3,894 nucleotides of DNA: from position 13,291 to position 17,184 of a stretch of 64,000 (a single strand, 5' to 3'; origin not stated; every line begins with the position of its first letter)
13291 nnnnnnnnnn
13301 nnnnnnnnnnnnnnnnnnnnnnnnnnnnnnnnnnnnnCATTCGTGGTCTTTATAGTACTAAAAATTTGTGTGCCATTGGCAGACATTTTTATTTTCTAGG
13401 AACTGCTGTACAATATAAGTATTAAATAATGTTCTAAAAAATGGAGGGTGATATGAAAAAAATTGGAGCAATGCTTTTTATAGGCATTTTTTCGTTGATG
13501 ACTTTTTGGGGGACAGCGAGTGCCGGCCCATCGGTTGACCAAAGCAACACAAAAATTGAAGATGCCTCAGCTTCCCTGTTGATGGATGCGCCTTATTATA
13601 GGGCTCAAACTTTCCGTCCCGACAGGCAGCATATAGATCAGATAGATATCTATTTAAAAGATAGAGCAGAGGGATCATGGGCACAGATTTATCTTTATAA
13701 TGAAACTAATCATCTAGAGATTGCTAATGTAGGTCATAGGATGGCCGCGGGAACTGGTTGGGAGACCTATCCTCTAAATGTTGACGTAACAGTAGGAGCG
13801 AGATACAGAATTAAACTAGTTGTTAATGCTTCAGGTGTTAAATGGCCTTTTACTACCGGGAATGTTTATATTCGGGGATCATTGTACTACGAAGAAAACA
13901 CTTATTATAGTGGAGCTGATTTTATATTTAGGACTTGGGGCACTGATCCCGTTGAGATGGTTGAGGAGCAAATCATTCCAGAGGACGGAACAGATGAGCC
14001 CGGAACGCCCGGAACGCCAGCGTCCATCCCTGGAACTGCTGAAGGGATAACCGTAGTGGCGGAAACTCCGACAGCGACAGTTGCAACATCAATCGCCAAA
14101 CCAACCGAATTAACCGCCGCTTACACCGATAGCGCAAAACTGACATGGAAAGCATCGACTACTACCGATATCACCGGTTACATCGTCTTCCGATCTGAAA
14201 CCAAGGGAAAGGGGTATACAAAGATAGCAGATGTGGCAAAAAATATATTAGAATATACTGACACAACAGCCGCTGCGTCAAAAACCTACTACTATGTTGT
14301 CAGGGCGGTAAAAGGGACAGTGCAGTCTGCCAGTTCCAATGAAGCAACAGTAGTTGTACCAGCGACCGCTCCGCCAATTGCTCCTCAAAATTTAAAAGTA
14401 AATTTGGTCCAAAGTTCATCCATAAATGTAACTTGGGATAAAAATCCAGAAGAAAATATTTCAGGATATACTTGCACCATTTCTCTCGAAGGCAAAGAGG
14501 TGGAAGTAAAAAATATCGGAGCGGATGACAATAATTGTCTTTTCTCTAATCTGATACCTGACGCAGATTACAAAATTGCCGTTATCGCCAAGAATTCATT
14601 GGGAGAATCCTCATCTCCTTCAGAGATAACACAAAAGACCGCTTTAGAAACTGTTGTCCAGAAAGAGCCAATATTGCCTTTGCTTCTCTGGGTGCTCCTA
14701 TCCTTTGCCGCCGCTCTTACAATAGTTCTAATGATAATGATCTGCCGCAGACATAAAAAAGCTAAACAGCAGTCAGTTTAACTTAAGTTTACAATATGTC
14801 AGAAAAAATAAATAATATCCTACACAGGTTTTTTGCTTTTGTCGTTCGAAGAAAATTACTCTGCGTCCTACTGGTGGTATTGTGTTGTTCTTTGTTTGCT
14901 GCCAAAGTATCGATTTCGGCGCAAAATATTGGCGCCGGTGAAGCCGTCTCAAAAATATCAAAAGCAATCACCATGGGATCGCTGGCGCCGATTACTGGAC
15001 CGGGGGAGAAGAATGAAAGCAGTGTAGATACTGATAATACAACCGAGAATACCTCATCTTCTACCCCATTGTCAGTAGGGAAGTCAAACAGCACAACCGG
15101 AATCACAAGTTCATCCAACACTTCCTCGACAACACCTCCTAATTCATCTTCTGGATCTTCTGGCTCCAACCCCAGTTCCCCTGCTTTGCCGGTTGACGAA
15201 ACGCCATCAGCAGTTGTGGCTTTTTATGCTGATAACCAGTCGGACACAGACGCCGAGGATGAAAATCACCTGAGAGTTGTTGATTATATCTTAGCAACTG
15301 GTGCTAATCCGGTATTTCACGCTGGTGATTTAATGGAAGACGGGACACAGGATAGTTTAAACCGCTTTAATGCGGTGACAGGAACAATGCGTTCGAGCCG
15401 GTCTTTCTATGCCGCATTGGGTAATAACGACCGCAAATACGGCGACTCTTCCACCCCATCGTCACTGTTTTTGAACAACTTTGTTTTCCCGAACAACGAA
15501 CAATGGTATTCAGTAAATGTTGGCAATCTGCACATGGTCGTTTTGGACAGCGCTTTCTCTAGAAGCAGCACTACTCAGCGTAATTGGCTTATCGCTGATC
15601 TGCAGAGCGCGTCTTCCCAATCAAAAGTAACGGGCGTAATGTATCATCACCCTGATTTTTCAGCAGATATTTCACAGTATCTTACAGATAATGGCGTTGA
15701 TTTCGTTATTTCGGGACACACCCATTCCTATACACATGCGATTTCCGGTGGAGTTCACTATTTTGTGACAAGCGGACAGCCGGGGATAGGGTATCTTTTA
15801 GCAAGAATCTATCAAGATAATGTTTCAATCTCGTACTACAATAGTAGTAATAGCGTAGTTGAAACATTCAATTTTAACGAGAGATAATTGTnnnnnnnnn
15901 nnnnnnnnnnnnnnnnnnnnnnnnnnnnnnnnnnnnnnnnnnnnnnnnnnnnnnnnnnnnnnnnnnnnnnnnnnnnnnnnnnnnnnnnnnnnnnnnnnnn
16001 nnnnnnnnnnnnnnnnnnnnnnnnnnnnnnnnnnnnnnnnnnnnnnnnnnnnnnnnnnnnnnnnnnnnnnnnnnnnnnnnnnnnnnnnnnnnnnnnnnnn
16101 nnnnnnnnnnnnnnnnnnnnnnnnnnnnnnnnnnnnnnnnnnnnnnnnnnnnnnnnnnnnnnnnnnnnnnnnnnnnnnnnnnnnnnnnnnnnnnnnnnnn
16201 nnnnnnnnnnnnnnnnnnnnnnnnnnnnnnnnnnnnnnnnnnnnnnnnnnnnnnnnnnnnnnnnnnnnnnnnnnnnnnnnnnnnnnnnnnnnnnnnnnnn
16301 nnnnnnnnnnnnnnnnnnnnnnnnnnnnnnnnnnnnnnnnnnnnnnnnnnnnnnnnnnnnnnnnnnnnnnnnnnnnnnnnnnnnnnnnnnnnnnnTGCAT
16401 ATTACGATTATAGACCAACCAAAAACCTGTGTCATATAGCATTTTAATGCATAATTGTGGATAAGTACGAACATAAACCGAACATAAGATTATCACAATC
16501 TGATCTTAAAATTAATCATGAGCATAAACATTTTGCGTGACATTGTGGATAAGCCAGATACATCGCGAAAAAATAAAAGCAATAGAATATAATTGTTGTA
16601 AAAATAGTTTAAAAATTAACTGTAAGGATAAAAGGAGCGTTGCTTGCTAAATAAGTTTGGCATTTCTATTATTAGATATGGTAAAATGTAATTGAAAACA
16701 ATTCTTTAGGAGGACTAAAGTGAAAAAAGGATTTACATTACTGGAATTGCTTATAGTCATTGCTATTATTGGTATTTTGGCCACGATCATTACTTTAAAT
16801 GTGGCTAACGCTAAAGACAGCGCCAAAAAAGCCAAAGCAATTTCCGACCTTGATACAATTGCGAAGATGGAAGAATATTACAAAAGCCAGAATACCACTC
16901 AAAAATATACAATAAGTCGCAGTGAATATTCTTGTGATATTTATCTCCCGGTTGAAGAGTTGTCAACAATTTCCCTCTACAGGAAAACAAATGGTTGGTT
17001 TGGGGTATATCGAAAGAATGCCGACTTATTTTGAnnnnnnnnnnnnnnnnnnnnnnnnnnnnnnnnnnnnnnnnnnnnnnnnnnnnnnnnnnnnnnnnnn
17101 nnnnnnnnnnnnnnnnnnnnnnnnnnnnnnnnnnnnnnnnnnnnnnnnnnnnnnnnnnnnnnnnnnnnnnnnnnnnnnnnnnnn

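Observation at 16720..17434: Type IV pilin followed out of frame by a dockerin/EF-hand-like Ca-binding domain: possible frameshifted pilin-adhesin fusion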

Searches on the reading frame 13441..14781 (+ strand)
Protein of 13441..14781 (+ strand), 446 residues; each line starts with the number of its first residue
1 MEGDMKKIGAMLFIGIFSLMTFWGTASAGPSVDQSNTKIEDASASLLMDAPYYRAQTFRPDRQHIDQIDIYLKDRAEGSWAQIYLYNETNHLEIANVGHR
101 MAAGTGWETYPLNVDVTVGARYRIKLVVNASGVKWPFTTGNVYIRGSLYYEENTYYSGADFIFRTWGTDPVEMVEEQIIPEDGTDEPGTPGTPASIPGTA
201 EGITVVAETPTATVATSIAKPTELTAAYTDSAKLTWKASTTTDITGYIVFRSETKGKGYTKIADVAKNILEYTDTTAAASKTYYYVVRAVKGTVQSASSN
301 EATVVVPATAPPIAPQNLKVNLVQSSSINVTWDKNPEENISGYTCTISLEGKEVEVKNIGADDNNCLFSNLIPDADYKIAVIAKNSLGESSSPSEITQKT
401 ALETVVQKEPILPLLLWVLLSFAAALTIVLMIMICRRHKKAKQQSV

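Call 12: search_protein_families(library=pfam, proteins=[window:13441-14781:+], max_evalue=0.001)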
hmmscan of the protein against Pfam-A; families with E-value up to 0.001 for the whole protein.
window:13441-14781:+ (446 aa): 1 family
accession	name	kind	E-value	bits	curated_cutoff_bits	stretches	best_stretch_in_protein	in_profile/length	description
PF00041.27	fn3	-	1.2e-17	64.3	25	1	314-398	2-82/84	Fibronectin type III domain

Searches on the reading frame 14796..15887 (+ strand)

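Call 12: search_protein_families(library=pfam, proteins=[window:14796-15887:+], max_evalue=0.001)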
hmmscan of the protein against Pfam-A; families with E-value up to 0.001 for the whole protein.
window:14796-15887:+ (363 aa): 3 families
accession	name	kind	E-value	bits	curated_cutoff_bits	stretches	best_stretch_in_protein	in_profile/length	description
PF00149.33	Metallophos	-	7e-10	40.1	21.5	1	152-312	12-191/191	Calcineurin-like phosphoesterase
PF12850.12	Metallophos_2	-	1.3e-06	28.9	27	1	149-328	7-134/154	Calcineurin-like phosphoesterase superfamily domain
PF01456.22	Mucin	-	1.2e-05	25.7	34.7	1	18-120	3-78/143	Mucin-like glycoprotein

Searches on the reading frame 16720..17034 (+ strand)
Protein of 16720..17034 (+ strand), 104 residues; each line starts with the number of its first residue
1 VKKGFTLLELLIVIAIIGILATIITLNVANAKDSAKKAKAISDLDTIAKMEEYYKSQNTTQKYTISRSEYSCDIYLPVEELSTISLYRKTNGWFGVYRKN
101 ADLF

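Call 3: search_protein_families(library=pfam, proteins=[window:16720-17034:+], max_evalue=10)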
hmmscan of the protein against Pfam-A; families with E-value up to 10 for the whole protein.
window:16720-17034:+ (104 aa): 5 families
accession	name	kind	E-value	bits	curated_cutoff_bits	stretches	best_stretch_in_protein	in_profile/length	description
PF07963.17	N_methyl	-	3.2e-08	33.3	21.2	1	2-24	4-26/27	Prokaryotic N-terminal methylation motif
PF20193.3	DUF6556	-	0.0045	17.7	28.1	1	2-67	22-88/113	Family of unknown function (DUF6556)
PF05648.19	PEX11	-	0.018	15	23.8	1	15-96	133-211/222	Peroxisomal biogenesis factor 11 (PEX11)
PF12698.13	ABC2_membrane_3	-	0.031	13.8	31.6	1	3-64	1-64/347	ABC-2 family transporter protein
PF23503.1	Microp_apicomplexa_5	-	0.13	13.4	27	1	6-76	5-80/90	Apicomplexa small protein domain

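Call 4: search_protein_families(library=ncbifam, proteins=[window:16720-17034:+], max_evalue=10)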
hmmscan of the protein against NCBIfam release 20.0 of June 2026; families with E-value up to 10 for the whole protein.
window:16720-17034:+ (104 aa): 20 families
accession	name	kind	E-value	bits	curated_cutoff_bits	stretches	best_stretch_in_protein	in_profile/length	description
TIGR01710.1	typeII_sec_gspG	equivalog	3.1e-11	43.4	88.85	1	3-59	1-57/134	type II secretion system major pseudopilin GspG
TIGR02532.1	IV_pilin_GFxxxE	domain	1.5e-09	37.2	16.3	1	2-24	1-23/24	prepilin-type N-terminal cleavage/methylation domain-containing protein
TIGR01708.2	typeII_sec_gspH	equivalog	2.2e-09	37.5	80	1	3-40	2-39/169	type II secretion system minor pseudopilin GspH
NF040999.1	pilin_ComGC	equivalog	9.6e-08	32.1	75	1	2-58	1-57/84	competence type IV pilus major pilin ComGC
NF041775.1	typeIV_PilA_Myxo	equivalog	1.3e-07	31.8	400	1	3-52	11-60/214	type IV pilin protein PilA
NF041013.1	T4P_ComGE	equivalog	2.3e-06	27.6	49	1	2-74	3-78/83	competence type IV pilus minor pilin ComGE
NF007862.0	PRK10574.1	equivalog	3.2e-05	24.1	138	1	2-24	4-26/145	prepilin peptidase-dependent pilin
NF040982.1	ComGD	equivalog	5e-05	23.7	70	1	2-46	1-45/139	competence type IV pilus minor pilin ComGD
TIGR02596.1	TIGR02596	subfamily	0.0001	22.4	70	1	5-36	1-32/196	Verru_Chthon cassette protein D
NF007800.0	PRK10506.1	equivalog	0.00068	19.5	158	1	2-69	8-76/163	prepilin peptidase-dependent protein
TIGR02599.1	TIGR02599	subfamily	0.0022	17.3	256.5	1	4-40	1-37/361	Verru_Chthon cassette protein C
TIGR01711.1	gspJ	equivalog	0.0054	16.6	64.85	1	3-22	1-20/192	type II secretion system minor pseudopilin GspJ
NF041002.1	pilin_ComGF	equivalog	0.012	15.9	80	1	2-40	1-39/139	competence type IV pilus minor pilin ComGF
NF047827.1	T3SSXpsH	equivalog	0.057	13.2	160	1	3-39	1-37/145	type II secretion system protein XpsH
NF042931.1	SAG1386_EF1546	equivalog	0.063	13.4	80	1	7-62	30-86/158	SAG1386/EF1546 family surface-associated protein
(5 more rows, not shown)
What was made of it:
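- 16720..17034 (+): ORF1 (104 aa): class III signal peptide MKKG|FTLLE, the alpha-1 helix, and the variable alpha-beta loop of a type IV pilin. Its last ~9 codons (17005-17031) are probably read out of the ancestral frame. N_methyl E=3.2e-8; TIGR02532; GspG N-terminal match (calls 3, 4).
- Checked: ORF1 is a prepilin: Pfam N_methyl 33.3 bits, E=3.2e-8; TIGR02532 37.2 bits (calls 3, 4).
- Prepilin signature (calls 3, 4).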

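Call 22: list_cluster_members(proteins=[P0001, window:16720-17031:+])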
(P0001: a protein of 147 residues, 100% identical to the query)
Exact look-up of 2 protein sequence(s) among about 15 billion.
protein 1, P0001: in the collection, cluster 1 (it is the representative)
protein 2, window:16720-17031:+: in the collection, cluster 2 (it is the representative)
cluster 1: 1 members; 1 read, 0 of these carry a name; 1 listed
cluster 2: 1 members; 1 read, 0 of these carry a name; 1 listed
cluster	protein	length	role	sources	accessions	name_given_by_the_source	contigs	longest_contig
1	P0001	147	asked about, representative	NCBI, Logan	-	-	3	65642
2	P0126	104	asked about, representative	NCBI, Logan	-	-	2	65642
